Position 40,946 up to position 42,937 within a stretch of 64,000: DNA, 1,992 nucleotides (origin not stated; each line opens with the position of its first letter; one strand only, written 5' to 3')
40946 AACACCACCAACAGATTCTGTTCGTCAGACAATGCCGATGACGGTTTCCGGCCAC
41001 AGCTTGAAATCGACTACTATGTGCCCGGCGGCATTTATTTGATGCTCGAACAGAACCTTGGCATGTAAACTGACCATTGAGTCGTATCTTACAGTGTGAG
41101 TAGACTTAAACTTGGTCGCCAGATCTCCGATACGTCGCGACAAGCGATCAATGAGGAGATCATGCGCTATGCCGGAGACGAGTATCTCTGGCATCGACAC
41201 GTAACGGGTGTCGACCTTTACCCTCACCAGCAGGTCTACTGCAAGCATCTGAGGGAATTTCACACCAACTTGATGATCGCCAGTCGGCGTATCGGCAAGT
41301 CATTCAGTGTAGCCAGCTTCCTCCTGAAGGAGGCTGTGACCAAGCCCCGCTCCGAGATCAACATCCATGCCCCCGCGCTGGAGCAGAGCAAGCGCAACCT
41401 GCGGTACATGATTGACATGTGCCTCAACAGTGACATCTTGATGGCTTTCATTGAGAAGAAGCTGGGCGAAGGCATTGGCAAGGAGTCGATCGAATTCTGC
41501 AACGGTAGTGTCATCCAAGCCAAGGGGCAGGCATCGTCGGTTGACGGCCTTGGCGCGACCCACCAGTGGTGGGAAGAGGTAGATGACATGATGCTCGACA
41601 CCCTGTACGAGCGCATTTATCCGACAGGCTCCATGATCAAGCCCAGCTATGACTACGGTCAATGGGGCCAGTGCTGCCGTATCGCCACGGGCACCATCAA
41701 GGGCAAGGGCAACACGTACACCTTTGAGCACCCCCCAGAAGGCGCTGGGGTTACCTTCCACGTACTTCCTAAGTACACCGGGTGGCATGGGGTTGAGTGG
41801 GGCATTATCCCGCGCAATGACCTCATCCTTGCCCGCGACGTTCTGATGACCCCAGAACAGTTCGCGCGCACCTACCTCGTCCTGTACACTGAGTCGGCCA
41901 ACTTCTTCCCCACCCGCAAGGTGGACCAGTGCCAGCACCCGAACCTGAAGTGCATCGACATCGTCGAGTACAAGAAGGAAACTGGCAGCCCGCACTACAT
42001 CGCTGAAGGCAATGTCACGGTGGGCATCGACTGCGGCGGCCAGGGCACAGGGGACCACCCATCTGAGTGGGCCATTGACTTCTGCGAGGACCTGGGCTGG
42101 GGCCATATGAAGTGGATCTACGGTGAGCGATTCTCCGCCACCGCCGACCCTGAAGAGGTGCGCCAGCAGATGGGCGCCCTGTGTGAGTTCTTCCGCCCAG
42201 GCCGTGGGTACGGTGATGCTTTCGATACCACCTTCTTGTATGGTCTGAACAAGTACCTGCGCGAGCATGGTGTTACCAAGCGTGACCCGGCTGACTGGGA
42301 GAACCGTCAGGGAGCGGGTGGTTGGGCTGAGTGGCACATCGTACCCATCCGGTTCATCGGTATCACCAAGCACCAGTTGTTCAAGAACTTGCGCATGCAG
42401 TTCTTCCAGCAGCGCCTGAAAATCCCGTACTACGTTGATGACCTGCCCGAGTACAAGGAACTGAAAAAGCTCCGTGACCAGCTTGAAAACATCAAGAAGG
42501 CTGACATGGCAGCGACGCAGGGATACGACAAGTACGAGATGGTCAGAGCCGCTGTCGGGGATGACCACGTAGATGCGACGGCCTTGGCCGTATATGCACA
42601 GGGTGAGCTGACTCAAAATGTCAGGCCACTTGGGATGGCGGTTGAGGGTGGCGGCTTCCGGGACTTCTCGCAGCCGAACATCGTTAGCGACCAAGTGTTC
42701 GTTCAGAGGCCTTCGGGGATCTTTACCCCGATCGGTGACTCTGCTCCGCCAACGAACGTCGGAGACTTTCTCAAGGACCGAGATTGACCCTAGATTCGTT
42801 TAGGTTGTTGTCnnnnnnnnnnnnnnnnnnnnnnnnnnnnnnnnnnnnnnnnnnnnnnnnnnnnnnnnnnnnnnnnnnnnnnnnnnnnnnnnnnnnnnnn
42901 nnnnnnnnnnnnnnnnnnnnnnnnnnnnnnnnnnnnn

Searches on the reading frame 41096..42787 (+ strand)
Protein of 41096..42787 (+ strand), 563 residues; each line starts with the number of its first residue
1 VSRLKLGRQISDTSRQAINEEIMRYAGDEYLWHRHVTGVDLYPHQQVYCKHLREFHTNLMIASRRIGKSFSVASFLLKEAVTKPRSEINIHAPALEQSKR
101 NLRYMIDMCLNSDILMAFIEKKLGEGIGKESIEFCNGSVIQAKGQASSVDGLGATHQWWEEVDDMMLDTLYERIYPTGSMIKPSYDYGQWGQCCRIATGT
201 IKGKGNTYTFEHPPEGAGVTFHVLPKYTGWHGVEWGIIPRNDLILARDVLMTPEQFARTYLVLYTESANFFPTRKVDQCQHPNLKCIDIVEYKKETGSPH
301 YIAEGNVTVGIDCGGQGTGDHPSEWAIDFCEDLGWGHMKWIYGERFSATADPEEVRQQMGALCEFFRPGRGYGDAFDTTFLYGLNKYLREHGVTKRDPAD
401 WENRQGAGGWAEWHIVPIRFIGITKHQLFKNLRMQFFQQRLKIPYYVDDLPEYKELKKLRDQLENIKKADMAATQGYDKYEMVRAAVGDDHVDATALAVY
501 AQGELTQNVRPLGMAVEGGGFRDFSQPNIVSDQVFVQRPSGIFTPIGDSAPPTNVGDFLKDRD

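Call 10: search_dna_similar(query=window:41096-42787:+, collection=phages, mode=protein, max_rows=15)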
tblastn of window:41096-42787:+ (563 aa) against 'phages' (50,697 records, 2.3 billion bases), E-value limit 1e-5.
Records with a match: 1; places in all: 1; records where one place covers at least 80% of the query: 1.
Best place of each record, by identity: <60% 1.
By first word of the organism name: Microcystis 1.
By host as written in the record: Microcystis aeruginosa 1.
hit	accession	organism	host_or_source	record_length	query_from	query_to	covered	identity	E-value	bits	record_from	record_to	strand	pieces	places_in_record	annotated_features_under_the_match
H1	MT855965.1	Microcystis phage vB_MaeS-yong1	Microcystis aeruginosa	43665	9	493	86%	30.3%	1e-44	176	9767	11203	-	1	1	DNA packaging protein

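Call 11: search_protein_families(library=pfam, proteins=[window:41096-42787:+])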
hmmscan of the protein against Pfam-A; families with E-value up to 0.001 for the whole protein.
window:41096-42787:+ (563 aa): 0 families

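Call 19: find_related_loci(query=window:41162-42787:+, collection=viral_contigs, flank=10000)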
Query window:41162-42787:+ (541 aa) in viral_contigs; peptide patterns used: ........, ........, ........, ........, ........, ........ (x = any residue, [..] = any of these).
3 stretches matched a pattern; 2 encode a relative of the query (tblastn E <= 1e-3); 2 distinct loci.
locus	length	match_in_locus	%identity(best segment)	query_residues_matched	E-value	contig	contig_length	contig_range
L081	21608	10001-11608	67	2-541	0e+0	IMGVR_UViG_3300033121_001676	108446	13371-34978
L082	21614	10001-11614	61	1-541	0e+0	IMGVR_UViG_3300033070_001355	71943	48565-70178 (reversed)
